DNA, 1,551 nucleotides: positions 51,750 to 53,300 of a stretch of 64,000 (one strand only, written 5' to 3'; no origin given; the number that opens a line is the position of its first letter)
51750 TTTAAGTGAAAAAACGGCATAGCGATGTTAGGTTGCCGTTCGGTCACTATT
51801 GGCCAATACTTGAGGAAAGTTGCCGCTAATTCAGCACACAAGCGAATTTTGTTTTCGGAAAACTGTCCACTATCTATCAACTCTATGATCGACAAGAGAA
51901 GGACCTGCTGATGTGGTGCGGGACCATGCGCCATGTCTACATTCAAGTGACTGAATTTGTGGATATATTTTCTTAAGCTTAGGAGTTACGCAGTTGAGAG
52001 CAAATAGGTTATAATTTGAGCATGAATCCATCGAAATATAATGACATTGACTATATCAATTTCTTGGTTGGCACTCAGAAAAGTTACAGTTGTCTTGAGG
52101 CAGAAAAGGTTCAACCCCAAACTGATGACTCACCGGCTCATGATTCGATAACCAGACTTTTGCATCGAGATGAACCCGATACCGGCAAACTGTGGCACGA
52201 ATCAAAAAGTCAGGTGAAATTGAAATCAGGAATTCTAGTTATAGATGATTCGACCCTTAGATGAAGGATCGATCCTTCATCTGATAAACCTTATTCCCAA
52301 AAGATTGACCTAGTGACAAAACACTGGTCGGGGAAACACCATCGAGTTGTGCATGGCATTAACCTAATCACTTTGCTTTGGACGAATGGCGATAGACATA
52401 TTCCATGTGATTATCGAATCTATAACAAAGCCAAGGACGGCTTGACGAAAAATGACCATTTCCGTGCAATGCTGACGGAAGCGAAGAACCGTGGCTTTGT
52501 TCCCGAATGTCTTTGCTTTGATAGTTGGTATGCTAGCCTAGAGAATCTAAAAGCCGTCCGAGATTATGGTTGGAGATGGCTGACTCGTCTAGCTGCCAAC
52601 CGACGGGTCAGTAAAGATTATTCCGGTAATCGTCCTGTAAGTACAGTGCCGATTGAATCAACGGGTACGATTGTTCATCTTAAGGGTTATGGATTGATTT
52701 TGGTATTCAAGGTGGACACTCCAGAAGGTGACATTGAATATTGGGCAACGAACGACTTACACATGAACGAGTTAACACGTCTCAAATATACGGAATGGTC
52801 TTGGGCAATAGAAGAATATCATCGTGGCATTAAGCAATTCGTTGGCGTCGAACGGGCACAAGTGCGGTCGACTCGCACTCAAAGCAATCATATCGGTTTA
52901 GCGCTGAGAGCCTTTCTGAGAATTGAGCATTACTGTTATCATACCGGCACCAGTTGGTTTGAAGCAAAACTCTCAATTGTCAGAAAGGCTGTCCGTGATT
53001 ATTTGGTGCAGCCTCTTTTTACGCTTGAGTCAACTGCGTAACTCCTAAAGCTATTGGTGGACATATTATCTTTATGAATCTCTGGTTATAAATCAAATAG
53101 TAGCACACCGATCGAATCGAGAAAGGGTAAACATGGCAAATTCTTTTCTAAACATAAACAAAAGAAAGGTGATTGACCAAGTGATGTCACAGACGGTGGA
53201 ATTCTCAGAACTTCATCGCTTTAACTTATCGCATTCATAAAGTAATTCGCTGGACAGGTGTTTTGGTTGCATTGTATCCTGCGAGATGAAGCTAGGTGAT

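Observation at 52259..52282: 24-bp perfect palindrome inserted in frame in an IS transposase gene, carrying the only stop codon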

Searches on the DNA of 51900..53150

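Call 36: search_rna_families(source=window, start=51900, end=53150, threshold=evalue, max_evalue=10)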
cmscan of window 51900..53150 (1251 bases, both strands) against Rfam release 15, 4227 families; matches with E-value up to 10: 3.
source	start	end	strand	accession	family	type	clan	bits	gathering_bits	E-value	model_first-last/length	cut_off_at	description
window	52365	52413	-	RF00320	snoZ185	Gene; snRNA; snoRNA; CD-box;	-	16.1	50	3.6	1-86/86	no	Small nucleolar RNA Z185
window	52925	53035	+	RF00397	SNORA14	Gene; snRNA; snoRNA; HACA-box;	-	14.8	36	9.5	1-135/135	no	Small nucleolar RNA SNORA14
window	52417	52510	+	RF00645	MIR169_2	Gene; miRNA;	CL00098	14.6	50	2.5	1-118/118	no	MIR169_2 microRNA precursor family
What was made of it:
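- On Bacterial selenocysteine insertion (SECIS): No SECIS or other relevant Rfam match at E up to 10 (call 36).
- Tried and rejected: SECIS or another known RNA family: no match (call 36).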
